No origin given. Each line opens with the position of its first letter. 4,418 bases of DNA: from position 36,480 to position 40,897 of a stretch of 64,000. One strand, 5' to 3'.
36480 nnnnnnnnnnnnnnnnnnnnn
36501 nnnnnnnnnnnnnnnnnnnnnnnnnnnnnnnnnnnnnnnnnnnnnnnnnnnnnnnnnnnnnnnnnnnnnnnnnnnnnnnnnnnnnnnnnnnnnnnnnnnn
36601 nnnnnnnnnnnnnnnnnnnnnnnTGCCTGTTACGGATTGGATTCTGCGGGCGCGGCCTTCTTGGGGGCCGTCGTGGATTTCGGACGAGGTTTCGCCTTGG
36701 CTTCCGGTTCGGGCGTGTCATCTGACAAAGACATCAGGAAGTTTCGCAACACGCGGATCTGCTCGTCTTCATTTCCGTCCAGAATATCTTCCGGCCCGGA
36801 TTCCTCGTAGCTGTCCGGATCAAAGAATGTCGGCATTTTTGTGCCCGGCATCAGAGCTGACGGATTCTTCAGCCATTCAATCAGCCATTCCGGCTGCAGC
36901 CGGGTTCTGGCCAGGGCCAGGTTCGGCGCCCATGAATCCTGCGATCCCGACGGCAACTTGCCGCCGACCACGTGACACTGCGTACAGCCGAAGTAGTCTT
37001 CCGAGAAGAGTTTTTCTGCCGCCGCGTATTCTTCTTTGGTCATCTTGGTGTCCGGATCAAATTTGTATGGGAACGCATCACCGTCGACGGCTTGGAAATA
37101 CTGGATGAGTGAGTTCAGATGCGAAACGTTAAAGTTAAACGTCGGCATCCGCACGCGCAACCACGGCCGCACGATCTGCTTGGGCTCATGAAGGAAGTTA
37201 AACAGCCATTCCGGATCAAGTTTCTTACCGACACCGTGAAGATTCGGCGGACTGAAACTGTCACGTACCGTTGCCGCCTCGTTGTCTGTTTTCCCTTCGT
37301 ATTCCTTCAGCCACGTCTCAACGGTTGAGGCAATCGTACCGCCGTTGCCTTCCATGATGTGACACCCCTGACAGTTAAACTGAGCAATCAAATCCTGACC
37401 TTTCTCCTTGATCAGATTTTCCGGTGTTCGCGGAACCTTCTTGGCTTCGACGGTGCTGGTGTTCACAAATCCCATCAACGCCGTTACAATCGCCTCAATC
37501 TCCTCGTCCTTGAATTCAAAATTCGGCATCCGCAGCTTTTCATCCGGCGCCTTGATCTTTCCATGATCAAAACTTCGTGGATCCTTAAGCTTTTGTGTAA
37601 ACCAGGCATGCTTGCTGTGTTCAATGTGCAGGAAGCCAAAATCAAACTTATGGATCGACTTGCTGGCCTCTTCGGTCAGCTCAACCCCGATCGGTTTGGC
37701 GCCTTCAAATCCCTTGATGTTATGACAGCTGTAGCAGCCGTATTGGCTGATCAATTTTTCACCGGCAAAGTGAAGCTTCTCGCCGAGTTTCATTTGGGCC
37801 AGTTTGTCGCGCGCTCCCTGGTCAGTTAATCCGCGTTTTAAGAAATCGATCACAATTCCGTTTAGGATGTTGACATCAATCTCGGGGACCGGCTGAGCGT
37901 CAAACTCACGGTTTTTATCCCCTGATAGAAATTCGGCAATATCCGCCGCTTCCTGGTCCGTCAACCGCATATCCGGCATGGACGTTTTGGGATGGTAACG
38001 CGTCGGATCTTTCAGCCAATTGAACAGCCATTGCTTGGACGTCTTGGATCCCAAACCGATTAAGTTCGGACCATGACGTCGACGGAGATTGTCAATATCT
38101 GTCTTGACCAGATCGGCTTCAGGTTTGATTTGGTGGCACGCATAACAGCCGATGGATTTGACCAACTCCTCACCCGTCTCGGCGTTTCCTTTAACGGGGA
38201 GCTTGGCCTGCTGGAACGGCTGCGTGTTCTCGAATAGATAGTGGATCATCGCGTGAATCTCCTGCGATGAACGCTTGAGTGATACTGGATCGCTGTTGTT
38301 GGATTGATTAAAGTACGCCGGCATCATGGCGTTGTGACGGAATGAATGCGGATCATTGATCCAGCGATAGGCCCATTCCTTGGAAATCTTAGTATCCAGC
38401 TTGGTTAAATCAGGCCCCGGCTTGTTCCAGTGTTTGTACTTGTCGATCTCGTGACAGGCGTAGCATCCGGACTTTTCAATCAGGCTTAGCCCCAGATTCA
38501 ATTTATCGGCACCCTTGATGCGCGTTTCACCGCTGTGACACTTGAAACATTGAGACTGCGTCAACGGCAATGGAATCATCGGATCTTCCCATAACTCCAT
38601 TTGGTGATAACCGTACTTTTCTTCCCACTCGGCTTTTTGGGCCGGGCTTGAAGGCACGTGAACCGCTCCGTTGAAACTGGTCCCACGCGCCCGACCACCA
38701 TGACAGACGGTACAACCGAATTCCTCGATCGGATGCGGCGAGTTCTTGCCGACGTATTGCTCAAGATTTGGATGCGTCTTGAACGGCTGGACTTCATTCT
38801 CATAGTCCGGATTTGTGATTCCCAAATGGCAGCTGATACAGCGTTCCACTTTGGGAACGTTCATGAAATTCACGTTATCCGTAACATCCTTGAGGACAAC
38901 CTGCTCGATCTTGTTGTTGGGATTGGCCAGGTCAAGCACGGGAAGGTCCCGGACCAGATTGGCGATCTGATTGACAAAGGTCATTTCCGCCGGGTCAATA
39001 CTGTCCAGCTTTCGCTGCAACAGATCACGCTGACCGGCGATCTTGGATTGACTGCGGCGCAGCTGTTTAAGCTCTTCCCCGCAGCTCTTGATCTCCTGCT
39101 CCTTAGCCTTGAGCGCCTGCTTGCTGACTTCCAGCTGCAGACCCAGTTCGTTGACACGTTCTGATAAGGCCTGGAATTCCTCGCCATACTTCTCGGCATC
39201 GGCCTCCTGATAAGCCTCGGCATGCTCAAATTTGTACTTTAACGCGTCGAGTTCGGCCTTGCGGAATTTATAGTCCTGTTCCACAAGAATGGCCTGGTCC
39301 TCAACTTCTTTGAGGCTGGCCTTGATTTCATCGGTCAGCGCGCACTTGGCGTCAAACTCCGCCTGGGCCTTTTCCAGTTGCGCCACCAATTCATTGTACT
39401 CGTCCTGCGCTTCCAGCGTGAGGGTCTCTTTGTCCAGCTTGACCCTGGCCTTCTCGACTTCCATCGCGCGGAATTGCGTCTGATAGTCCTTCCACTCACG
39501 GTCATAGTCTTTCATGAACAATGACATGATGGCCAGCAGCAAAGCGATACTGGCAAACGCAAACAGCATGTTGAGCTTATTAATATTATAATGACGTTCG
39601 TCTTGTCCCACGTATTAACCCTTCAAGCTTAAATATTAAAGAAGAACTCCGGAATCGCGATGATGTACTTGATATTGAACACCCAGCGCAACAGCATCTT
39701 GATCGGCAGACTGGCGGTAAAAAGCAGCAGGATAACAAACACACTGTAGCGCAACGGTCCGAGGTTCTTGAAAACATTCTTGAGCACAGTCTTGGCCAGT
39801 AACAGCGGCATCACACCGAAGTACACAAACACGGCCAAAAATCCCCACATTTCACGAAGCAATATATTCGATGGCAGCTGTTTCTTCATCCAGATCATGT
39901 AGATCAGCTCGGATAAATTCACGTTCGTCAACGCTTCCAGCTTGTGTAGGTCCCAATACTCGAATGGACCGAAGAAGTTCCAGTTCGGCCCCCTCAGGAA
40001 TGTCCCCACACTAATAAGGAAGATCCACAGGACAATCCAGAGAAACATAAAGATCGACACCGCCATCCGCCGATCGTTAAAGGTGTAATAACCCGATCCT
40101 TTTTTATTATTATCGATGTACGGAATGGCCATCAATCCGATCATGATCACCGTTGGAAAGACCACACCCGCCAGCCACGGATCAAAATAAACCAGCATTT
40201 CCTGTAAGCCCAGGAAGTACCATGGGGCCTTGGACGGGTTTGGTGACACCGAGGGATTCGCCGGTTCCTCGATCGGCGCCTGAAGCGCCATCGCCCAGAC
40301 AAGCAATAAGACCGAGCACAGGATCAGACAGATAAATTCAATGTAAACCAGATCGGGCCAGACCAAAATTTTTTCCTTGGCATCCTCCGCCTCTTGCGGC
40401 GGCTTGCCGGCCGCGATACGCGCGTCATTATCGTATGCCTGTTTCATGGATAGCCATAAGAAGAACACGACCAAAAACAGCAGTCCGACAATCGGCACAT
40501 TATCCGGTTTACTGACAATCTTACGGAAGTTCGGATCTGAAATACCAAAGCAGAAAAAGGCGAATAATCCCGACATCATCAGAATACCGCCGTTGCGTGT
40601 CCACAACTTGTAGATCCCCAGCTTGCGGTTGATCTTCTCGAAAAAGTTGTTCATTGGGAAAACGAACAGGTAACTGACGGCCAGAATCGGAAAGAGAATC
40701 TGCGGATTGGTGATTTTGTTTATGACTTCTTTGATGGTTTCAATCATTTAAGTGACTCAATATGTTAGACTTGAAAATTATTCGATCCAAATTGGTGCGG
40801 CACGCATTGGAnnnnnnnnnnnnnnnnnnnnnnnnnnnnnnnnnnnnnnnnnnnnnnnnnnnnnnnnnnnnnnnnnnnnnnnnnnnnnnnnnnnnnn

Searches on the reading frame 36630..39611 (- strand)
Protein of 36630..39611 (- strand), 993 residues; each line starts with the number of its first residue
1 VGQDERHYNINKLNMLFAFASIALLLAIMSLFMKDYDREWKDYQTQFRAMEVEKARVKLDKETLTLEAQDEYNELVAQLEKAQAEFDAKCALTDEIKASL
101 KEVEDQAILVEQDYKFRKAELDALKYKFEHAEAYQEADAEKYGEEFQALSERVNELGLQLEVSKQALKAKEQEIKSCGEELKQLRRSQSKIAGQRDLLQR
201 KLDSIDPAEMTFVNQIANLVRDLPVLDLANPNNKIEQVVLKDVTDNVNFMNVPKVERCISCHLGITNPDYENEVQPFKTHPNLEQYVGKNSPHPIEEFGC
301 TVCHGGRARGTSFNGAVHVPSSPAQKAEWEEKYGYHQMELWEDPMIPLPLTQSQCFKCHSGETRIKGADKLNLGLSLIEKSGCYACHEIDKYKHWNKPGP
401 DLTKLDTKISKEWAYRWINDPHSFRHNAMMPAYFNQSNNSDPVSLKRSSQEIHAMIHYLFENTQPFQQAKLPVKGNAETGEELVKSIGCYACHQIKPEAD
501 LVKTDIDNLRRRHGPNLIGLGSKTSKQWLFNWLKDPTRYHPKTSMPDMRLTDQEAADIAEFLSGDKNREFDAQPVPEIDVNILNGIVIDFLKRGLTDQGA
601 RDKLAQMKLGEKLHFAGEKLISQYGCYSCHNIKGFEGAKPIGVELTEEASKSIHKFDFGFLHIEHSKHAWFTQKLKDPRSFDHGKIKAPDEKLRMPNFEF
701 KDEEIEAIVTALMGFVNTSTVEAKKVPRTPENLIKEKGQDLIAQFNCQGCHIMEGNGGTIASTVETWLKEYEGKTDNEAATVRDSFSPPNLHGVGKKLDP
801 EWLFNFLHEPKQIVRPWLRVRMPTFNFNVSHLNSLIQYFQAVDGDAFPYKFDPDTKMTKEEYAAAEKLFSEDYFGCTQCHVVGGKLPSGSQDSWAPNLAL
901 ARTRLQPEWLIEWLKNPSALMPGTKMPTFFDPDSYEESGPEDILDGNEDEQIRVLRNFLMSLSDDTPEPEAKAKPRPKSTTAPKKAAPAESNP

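Call 61: search_protein_families(library=pfam, proteins=[window:36630-39611:-], max_evalue=0.00001)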
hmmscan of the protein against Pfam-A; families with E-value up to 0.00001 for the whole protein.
window:36630-39611:- (993 aa): 5 families
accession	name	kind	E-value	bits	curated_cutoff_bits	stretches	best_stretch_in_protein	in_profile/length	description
PF00034.26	Cytochrom_C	-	1.1e-27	97.6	21.3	1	478-563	2-87/90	Cytochrome c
PF13442.11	Cytochrome_CBB3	-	2.3e-19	69.9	27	0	476-562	2-68/68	Cytochrome C oxidase, cbb3-type, subunit III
PF02433.20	FixO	-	1.2e-13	51.5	29.6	0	511-560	100-149/219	Cytochrome C oxidase, mono-heme subunit/FixO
PF14522.11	Cytochrome_C7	-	3.2e-09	36.9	24.8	0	296-388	12-67/67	Cytochrome c7 and related cytochrome c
PF22113.1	Mtrc-MtrF_II-IV_dom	-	5.7e-09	36.2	30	0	241-306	106-165/176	Outer membrane cytochrome MtrC/MtrF-like, domains II/IV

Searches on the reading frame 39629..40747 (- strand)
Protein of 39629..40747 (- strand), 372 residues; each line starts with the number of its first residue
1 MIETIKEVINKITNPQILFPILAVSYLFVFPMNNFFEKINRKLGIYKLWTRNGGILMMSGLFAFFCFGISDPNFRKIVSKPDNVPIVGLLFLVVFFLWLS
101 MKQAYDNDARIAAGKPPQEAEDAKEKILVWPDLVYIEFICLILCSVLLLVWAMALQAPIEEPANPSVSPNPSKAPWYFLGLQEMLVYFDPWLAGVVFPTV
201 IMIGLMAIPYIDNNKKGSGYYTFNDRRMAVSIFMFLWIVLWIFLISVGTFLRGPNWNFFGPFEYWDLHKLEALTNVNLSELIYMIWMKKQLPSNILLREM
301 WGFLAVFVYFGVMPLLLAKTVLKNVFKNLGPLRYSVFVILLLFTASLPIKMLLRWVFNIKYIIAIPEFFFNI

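Call 61: search_protein_families(library=pfam, proteins=[window:39629-40747:-], max_evalue=0.00001)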
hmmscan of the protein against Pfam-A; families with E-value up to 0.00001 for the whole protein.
window:39629-40747:- (372 aa): 1 family
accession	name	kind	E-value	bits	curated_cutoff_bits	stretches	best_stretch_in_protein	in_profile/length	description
PF00032.22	Cytochrom_B_C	-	1.8e-06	28.5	20.7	1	162-248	1-82/102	Cytochrome b(C-terminal)/b6/petD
